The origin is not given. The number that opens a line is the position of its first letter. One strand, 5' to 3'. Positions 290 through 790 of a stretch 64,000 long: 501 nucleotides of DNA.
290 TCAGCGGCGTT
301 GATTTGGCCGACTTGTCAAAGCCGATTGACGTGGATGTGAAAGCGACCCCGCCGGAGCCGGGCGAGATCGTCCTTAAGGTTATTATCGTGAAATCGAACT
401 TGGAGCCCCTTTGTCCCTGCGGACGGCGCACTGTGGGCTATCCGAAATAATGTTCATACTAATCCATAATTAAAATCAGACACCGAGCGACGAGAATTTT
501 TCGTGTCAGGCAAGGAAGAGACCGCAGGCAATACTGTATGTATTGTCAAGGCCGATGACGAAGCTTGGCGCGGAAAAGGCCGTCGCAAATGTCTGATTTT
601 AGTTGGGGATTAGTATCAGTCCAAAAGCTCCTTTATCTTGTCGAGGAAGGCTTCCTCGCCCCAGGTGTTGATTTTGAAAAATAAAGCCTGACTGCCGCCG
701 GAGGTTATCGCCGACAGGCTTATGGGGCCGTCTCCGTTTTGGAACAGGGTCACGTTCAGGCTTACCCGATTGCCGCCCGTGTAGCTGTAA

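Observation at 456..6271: Second MITE-like family (~160 bp) with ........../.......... termini; one TIR provides a gene's stop codon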

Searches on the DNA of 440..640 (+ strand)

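Call 53: search_dna_similar(query=window:440-640:+, collection=plasmids, mode=distant, max_evalue=0.01)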
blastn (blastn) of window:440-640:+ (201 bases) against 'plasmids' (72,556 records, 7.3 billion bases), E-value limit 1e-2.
No match.

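Call 54: search_dna_similar(query=window:440-640:+, collection=phages, mode=distant, max_evalue=0.01)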
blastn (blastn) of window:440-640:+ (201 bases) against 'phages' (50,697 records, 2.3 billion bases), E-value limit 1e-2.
No match.

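Call 74: build_rna_model(alignment_id=A2, structure=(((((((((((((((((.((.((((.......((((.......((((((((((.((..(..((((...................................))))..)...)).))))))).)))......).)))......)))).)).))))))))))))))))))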
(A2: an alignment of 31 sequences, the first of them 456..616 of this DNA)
Model R1 built from alignment A2 (31 sequences, 166 columns); structure: as given.
model positions 160; base pairs 44; branch points 0; effective number of sequences 3.77; information 0.59 bits per position. Calibrated on 0.2 Mb of random sequence (short: E-values are rough).
structure used (alignment columns):
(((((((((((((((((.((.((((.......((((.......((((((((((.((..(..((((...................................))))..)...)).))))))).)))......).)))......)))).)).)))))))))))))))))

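Call 75: search_with_rna_model(model_id=R1, sources=[window, L126, L127], max_evalue=10, show_alignments=3)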
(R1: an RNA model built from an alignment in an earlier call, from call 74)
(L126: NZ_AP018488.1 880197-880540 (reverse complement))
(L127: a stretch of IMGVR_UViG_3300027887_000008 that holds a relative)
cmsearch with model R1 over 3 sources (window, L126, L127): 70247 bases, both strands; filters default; matches with E-value up to 10: 9.
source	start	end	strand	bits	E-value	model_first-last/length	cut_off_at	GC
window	456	616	+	134.7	3.4e-30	1-160/160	no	0.45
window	6113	6271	-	127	2.2e-28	1-160/160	no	0.48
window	6113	6271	+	41.6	4.3e-08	1-160/160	no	0.48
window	8599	8772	-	40.6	7.7e-08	1-160/160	no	0.44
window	456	616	-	39.6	1.3e-07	1-160/160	no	0.45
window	19009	19255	+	17.7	0.021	1-160/160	no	0.45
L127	1416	1586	+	16.9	0.032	1-160/160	no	0.37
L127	1416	1586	-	16.9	0.033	1-160/160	no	0.37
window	19009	19255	-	13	0.27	1-160/160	no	0.45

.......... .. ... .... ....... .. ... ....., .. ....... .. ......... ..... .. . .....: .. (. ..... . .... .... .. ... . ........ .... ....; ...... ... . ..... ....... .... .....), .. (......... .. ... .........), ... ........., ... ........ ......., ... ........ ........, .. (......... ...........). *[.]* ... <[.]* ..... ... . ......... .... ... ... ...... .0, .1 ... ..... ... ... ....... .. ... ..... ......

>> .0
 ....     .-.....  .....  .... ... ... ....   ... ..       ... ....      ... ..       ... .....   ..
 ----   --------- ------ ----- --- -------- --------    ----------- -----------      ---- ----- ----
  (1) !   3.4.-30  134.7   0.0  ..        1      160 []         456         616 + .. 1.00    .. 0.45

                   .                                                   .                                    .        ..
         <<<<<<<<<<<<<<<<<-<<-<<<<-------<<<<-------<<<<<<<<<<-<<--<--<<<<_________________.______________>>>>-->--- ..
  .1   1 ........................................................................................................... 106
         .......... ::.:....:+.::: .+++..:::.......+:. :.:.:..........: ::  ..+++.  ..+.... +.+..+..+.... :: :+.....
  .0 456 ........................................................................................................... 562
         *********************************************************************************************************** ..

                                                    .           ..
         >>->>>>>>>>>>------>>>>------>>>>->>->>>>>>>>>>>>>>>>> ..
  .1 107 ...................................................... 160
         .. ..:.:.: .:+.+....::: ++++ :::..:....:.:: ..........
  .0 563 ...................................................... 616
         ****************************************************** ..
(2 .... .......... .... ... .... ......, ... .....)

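Call 78: search_with_rna_model(model_id=R1, sources=[L001, L002, L003, L004, L005, L006, L007, L008, L009, L010, L011, L012, L013, L014, L015, L016, L017, L018, L019, L020, L021, L022, L023, L024, L025, L026, L027, L028, L029, L030, L031, L032, L033, L034, L035, L036, L037, L038, L039, L040, L041, L042, L043, L044, L045, L046, L047, L048, L049, L050, L051, L052, L053, L054, L055, L056, L057, L058, L059, L060, L061, L062, L063, L064, L065, L066, L067, L068, L069, L070, L071, L072, L073, L074, L075, L076, L077, L078, L079, L080, L081, L082, L083, L084, L085, L086, L087, L088, L089, L090, L091, L092, L093, L094, L095, L096, L097, L098, L099, L100], max_evalue=0.001)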
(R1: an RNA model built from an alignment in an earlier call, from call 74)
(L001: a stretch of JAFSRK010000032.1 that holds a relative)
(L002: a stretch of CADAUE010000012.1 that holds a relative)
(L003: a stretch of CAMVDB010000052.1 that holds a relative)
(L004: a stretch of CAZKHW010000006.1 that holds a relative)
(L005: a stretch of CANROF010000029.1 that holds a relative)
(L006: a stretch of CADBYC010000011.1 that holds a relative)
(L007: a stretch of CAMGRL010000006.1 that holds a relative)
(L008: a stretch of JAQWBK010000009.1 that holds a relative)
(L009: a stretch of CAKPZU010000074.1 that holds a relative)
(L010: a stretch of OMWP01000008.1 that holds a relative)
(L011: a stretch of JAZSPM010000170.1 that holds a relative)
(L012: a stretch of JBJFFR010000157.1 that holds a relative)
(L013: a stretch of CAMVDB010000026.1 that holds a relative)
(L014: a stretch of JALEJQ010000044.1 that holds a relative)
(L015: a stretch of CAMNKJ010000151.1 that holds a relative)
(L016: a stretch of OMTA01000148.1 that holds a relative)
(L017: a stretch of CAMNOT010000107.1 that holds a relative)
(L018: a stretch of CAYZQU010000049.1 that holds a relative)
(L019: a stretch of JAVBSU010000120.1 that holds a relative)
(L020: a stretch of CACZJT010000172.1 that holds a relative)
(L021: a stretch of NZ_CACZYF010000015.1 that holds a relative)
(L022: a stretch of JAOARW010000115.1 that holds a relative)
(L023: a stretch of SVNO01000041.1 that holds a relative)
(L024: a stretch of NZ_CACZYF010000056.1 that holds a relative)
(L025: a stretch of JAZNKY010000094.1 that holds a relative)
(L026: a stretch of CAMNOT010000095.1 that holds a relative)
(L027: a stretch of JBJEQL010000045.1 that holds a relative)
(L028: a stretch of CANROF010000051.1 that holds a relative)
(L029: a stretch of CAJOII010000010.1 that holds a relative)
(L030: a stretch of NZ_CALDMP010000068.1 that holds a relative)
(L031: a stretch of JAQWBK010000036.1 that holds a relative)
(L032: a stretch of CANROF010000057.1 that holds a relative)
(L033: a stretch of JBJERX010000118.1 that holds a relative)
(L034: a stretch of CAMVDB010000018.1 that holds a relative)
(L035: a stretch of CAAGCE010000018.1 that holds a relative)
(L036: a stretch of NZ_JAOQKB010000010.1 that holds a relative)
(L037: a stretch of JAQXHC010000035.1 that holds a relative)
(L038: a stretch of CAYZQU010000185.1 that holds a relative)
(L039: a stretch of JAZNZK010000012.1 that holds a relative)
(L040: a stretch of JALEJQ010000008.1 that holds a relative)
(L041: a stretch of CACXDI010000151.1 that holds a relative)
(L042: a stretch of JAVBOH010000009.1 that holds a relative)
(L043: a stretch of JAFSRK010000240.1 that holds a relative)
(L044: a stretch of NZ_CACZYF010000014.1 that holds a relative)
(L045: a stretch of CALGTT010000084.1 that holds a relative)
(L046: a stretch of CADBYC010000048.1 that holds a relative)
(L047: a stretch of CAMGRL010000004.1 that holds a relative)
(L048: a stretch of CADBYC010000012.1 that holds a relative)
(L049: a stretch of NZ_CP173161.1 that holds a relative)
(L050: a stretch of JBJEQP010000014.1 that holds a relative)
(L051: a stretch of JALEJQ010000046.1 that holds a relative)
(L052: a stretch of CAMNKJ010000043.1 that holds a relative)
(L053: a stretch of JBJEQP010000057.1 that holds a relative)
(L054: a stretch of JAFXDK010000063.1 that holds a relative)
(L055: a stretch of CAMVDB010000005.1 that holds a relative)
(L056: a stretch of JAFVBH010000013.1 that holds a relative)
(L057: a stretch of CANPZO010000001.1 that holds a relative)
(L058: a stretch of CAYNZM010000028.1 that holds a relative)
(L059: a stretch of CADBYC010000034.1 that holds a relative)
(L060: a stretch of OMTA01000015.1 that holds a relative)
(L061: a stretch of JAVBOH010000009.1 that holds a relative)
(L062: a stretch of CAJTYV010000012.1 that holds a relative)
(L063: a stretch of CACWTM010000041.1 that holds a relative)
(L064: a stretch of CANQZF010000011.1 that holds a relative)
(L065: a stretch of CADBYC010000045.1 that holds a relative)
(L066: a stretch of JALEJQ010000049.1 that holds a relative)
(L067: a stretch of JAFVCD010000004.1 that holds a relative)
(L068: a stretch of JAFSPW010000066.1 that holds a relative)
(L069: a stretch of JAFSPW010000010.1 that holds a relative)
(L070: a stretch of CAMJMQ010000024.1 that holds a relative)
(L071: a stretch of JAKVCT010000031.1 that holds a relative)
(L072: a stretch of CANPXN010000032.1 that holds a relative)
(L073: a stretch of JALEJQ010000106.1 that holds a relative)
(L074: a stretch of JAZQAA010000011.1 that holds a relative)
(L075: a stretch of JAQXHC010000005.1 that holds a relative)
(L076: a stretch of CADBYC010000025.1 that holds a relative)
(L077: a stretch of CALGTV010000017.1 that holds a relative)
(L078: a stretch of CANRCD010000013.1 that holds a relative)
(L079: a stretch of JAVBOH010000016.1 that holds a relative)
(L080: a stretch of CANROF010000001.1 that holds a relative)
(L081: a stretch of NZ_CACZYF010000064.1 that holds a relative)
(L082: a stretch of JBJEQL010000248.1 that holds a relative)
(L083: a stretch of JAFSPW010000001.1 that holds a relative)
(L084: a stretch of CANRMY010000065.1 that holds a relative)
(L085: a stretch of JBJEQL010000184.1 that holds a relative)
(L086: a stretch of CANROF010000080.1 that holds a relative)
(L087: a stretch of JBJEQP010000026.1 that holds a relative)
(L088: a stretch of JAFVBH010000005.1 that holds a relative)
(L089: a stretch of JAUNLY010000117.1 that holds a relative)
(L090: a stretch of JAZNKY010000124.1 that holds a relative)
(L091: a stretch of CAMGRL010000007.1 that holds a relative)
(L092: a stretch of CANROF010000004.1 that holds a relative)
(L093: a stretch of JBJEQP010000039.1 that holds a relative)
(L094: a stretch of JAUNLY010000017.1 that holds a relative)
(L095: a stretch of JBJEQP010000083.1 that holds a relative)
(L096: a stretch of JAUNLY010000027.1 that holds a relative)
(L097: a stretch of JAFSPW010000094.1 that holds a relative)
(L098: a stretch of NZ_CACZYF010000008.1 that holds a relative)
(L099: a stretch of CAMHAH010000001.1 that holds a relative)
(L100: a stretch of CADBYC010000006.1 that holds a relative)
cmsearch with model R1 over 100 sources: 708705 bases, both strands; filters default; matches with E-value up to 0.001: 209.
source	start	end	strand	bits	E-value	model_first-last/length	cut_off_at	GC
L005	7398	7557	+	152.5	2e-33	1-160/160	no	0.47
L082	91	250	+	150.3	6.7e-33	1-160/160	no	0.44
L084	7650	7810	+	149.8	8.4e-33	1-160/160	no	0.43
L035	4557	4715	+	147.1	3.8e-32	1-160/160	no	0.45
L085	4132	4291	+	147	3.9e-32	1-160/160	no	0.43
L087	4677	4836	+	146.8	4.4e-32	1-160/160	no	0.46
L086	3055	3215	+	146.8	4.5e-32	1-160/160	no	0.46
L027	1891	2050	+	146.7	4.8e-32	1-160/160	no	0.45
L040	4097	4256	+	146.5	5.2e-32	1-160/160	no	0.43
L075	1192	1351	+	145.7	7.9e-32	1-160/160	no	0.47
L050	1003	1162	-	145.6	8.6e-32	1-160/160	no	0.45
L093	5970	6129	+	145.6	8.6e-32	1-160/160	no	0.45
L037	6008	6167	+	145.4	9.7e-32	1-160/160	no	0.46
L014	152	312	+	145.3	1e-31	1-160/160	no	0.45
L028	5558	5718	+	144.8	1.3e-31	1-160/160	no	0.46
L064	2016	2176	-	144.6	1.5e-31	1-160/160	no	0.46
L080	531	691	-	144.6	1.5e-31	1-160/160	no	0.47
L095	6812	6971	+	144.5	1.6e-31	1-160/160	no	0.45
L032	2677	2837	+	144.3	1.7e-31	1-160/160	no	0.46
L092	2257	2417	-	143.2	3.1e-31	1-160/160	no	0.46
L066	4992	5151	+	143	3.5e-31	1-160/160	no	0.44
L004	6298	6456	+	142.6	4.5e-31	1-160/160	no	0.42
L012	6676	6835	+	141.9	6.6e-31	1-160/160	no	0.43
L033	2415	2574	-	141.5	7.9e-31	1-160/160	no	0.47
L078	361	520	-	140.6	1.4e-30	1-160/160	no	0.45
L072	6593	6751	-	140.4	1.5e-30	1-160/160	no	0.43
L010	6612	6769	-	138.5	4.2e-30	1-160/160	no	0.39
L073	2166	2325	-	137.5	7.2e-30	1-160/160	no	0.44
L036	6760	6919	+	136.5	1.2e-29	1-160/160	no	0.45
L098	7793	7950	-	135.8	1.8e-29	1-160/160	no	0.4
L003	44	201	-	135.3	2.4e-29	1-160/160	no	0.39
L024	189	346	+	135.3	2.4e-29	1-160/160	no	0.39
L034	1077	1234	-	135.3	2.4e-29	1-160/160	no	0.39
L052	843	1000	+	135.3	2.4e-29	1-160/160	no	0.39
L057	7048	7208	-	135.2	2.6e-29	1-160/160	no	0.45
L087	279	438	-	135.2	2.6e-29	1-160/160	no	0.39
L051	3462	3625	+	134.6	3.5e-29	1-160/160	no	0.42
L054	5005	5164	-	134.3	4.1e-29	1-160/160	no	0.39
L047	7679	7841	+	133.1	8.2e-29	1-160/160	no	0.41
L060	4533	4690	+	133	8.4e-29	1-160/160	no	0.42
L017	6279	6436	-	133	8.7e-29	1-160/160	no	0.41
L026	1914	2071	-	132.5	1.1e-28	1-160/160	no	0.35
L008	7256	7413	+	131.8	1.6e-28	1-160/160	no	0.44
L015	486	643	+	131.7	1.8e-28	1-160/160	no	0.4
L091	1230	1392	+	131.1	2.4e-28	1-160/160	no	0.42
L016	579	736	-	130.4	3.4e-28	1-160/160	no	0.39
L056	4449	4606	+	130.1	4.1e-28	1-160/160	no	0.51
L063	2322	2478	-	129.9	4.7e-28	1-160/160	no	0.39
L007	4629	4791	-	129.8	4.7e-28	1-160/160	no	0.43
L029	265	422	+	129.5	5.7e-28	1-160/160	no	0.41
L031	3046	3203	-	129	7.7e-28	1-160/160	no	0.44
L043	384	541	-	128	1.3e-27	1-160/160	no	0.37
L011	5155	5314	+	127.4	1.8e-27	1-160/160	no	0.4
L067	4556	4716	+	127.4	1.8e-27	1-160/160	no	0.4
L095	410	570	+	126.8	2.5e-27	1-160/160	no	0.41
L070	2637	2794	+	126.2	3.4e-27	1-160/160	no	0.39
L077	992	1151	+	126.1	3.6e-27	1-160/160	no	0.39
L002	3490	3647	+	125.7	4.6e-27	1-160/160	no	0.37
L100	3340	3497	+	125.7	4.6e-27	1-160/160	no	0.37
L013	2235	2392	+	125.6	4.7e-27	1-160/160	no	0.38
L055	188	345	-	125.6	4.7e-27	1-160/160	no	0.38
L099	228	385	+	125.6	4.7e-27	1-160/160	no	0.38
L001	4635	4792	-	125.1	6.5e-27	1-160/160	no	0.42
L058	4223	4380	+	124.1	1.1e-26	1-160/160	no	0.57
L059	5174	5331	-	123.4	1.6e-26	1-160/160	no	0.37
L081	4471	4628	+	123.4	1.6e-26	1-160/160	no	0.37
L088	6012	6169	+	122.8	2.2e-26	1-160/160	no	0.49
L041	2893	3052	+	122.7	2.4e-26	1-160/160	no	0.51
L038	17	178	+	122.1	3.3e-26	1-160/160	no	0.44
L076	6131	6288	-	120.9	6.4e-26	1-160/160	no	0.38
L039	4740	4898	+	120.4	8.5e-26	1-160/160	no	0.39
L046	3162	3321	-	118.7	2.1e-25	1-160/160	no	0.38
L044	6755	6925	+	117.1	5.1e-25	1-160/160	no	0.39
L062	7227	7385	+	116.7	6.2e-25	1-160/160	no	0.38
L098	5551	5708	+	115.8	1.1e-24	1-160/160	no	0.39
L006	5281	5437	-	115.3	1.3e-24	1-160/160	no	0.36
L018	1072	1233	-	112.7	5.7e-24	1-160/160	no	0.44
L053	3059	3217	+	111.6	1e-23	1-160/160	no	0.43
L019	757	917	-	104.6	4.8e-22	1-160/160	no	0.48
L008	3583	3740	+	104.3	5.6e-22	1-160/160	no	0.46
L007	6772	6932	+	104.2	5.7e-22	1-160/160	no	0.39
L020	2143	2310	-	100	6e-21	1-160/160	no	0.49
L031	4683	4840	+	97.1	2.8e-20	1-160/160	no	0.47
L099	2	158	-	95.9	5.4e-20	1-160/160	no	0.42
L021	5420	5567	-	94.8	9.9e-20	1-160/160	no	0.36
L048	4245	4415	-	94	1.5e-19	1-160/160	no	0.37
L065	6663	6807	-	85.6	1.6e-17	1-160/160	no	0.35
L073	1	137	-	84.3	3.1e-17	1-137/160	3'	0.47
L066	1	137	-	83.5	5e-17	1-137/160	3'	0.47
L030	1787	1934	-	80.7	2.2e-16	1-160/160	no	0.47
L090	3647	3806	-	76.9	1.8e-15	1-160/160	no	0.37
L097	5416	5578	-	72.5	2e-14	1-160/160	no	0.5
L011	1267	1427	+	72.3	2.2e-14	1-160/160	no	0.46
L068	1331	1493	-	70.7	5.4e-14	1-160/160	no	0.5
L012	6676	6835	-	70.1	7.5e-14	1-160/160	no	0.43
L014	152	312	-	68.2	2.1e-13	1-160/160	no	0.45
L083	5593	5755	+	68.2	2.1e-13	1-160/160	no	0.5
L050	1003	1162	+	67.9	2.5e-13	1-160/160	no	0.45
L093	5970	6129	-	67.9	2.5e-13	1-160/160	no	0.45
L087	4677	4836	-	67.9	2.5e-13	1-160/160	no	0.46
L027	1891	2050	-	67.4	3.2e-13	1-160/160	no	0.45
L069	4853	5015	-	65.2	1.1e-12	1-160/160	no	0.5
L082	91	250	-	65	1.2e-12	1-160/160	no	0.44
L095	6812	6971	-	63.4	2.9e-12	1-160/160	no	0.45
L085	4132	4291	-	61.9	6.5e-12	1-160/160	no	0.43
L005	7398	7557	-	61.6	7.6e-12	1-160/160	no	0.47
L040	4097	4256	-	61.1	1e-11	1-160/160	no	0.43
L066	4992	5151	-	60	1.8e-11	1-160/160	no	0.44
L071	1752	1912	-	59.4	2.5e-11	1-160/160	no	0.25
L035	4557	4715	-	58.5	4.3e-11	1-160/160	no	0.45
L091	1230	1392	-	57.3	8.1e-11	1-160/160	no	0.42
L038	17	178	-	56.8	1.1e-10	1-160/160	no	0.44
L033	2415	2574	+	56.5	1.3e-10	1-160/160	no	0.47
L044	6755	6925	-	56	1.7e-10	1-160/160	no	0.39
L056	4449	4606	-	55.6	2.1e-10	1-160/160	no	0.51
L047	7679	7841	-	55.6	2.1e-10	1-160/160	no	0.41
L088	6012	6169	-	55.2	2.6e-10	1-160/160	no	0.49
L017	6279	6436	+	54.8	3.2e-10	1-160/160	no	0.41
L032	2677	2837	-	54.8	3.2e-10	1-160/160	no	0.46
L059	5174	5331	+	54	5e-10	1-160/160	no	0.37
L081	4471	4628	-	54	5e-10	1-160/160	no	0.37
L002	3490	3647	-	54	5e-10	1-160/160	no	0.37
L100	3340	3497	-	54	5e-10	1-160/160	no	0.37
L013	2235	2392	-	53.9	5.2e-10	1-160/160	no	0.38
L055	188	345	+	53.9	5.2e-10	1-160/160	no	0.38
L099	228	385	-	53.9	5.2e-10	1-160/160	no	0.38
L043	384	541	+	53.7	5.9e-10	1-160/160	no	0.37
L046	3162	3321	+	53.7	5.9e-10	1-160/160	no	0.38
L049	5299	5460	-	53.6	6.3e-10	1-160/160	no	0.32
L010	6612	6769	+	53.2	7.6e-10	1-160/160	no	0.39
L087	279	438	+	53.1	8e-10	1-160/160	no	0.39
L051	3462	3625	-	52.9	9.3e-10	1-160/160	no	0.42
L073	2166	2325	+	52.8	9.9e-10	1-160/160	no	0.44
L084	7650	7810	-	52.7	9.9e-10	1-160/160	no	0.43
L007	4629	4791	+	52.4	1.2e-09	1-160/160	no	0.43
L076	6131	6288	+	52.4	1.2e-09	1-160/160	no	0.38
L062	7227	7385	-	52.4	1.2e-09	1-160/160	no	0.38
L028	5558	5718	-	52.4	1.2e-09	1-160/160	no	0.46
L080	531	691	+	52.2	1.3e-09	1-160/160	no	0.47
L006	5281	5437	+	52.2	1.4e-09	1-160/160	no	0.36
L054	5005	5164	+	51.8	1.7e-09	1-160/160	no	0.39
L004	6298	6456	-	51.8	1.7e-09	1-160/160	no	0.42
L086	3055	3215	-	51.7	1.8e-09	1-160/160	no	0.46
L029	265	422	-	51.7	1.8e-09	1-160/160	no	0.41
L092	2257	2417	+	51.4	2e-09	1-160/160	no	0.46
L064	2016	2176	+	51.4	2.1e-09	1-160/160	no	0.46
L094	5240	5397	+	51.3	2.1e-09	1-160/160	no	0.39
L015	486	643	-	51.2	2.3e-09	1-160/160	no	0.4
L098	7793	7950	+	51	2.5e-09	1-160/160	no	0.4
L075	1192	1351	-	51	2.6e-09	1-160/160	no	0.47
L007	6772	6932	-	51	2.6e-09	1-160/160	no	0.39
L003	44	201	+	51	2.6e-09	1-160/160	no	0.39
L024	189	346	-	51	2.6e-09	1-160/160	no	0.39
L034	1077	1234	+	51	2.6e-09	1-160/160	no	0.39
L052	843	1000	-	51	2.6e-09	1-160/160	no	0.39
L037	6008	6167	-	50.5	3.4e-09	1-160/160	no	0.46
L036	6760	6919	-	50.5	3.4e-09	1-160/160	no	0.45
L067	4556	4716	-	49.8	5e-09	1-160/160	no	0.4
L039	4740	4898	-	49.7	5.1e-09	1-160/160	no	0.39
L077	992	1151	-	49.7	5.2e-09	1-160/160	no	0.39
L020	2143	2310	+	49.5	5.8e-09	1-160/160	no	0.49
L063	2322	2478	+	49.4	6.1e-09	1-160/160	no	0.39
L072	6593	6751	+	49.4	6.2e-09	1-160/160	no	0.43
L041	2893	3052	-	49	7.7e-09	1-160/160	no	0.51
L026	1914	2071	+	49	7.8e-09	1-160/160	no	0.35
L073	5832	5972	-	48.9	7.9e-09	1-160/160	no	0.45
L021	5420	5567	+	48.8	8.7e-09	1-160/160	no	0.36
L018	1072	1233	+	48.5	1e-08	1-160/160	no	0.44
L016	579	736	+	47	2.3e-08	1-160/160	no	0.39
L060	4533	4690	-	46.9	2.4e-08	1-160/160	no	0.42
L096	5893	6040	-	46.3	3.4e-08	1-160/160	no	0.39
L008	7256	7413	-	45.9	4.3e-08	1-160/160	no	0.44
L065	6663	6807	+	45.7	4.8e-08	1-160/160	no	0.35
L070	2637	2794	-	45.1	6.4e-08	1-160/160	no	0.39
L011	5155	5314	-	45.1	6.4e-08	1-160/160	no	0.4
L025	3704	3873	+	44.5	8.9e-08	1-160/160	no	0.44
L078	361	520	+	43.7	1.4e-07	1-160/160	no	0.45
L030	1787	1934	+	43.6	1.5e-07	1-160/160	no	0.47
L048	4245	4415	+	43.1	2e-07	1-160/160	no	0.37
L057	7048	7208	+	43.1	2e-07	1-160/160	no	0.45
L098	5551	5708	-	43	2.1e-07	1-160/160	no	0.39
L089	278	435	+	42.5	2.7e-07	1-160/160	no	0.42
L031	3046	3203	+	42.5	2.8e-07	1-160/160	no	0.44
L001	4635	4792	+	41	6.2e-07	1-160/160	no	0.42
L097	5416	5578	+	40.9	6.4e-07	1-160/160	no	0.5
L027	2249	2350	+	39.7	1.2e-06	1-160/160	no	0.31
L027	2249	2350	-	39.5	1.4e-06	1-160/160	no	0.31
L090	6176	6335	+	39.2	1.6e-06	1-160/160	no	0.53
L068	1331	1493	+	38.8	2e-06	1-160/160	no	0.5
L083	5593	5755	-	37.6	3.9e-06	1-160/160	no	0.5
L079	2238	2407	+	35.7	1.1e-05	1-160/160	no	0.42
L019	757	917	+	35.5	1.2e-05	1-160/160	no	0.48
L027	3226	3360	-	35.3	1.4e-05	1-160/160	no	0.29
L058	4223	4380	-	35.2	1.5e-05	1-160/160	no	0.57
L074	972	1142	+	34.5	2.1e-05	1-160/160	no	0.45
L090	6176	6335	-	34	2.8e-05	1-160/160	no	0.53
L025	41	197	-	34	2.8e-05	1-160/160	no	0.52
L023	3155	3325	+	34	2.9e-05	1-160/160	no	0.46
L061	236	402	-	32.9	5.2e-05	1-160/160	no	0.39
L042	2411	2580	+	32.8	5.3e-05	1-160/160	no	0.36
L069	4853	5015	+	32.6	6e-05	1-160/160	no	0.5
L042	2411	2580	-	32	8.6e-05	1-160/160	no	0.36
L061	236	402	+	31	0.00015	1-160/160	no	0.39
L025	41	197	+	30.6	0.00018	1-160/160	no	0.52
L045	6198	6368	+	30.3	0.00021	1-160/160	no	0.47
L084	1159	1251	+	29.4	0.00035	36-126/160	no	0.57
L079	2238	2407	-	29.2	0.0004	1-160/160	no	0.42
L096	5893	6040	+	28.3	0.00065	1-160/160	no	0.39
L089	278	435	-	27.8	0.00085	1-160/160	no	0.42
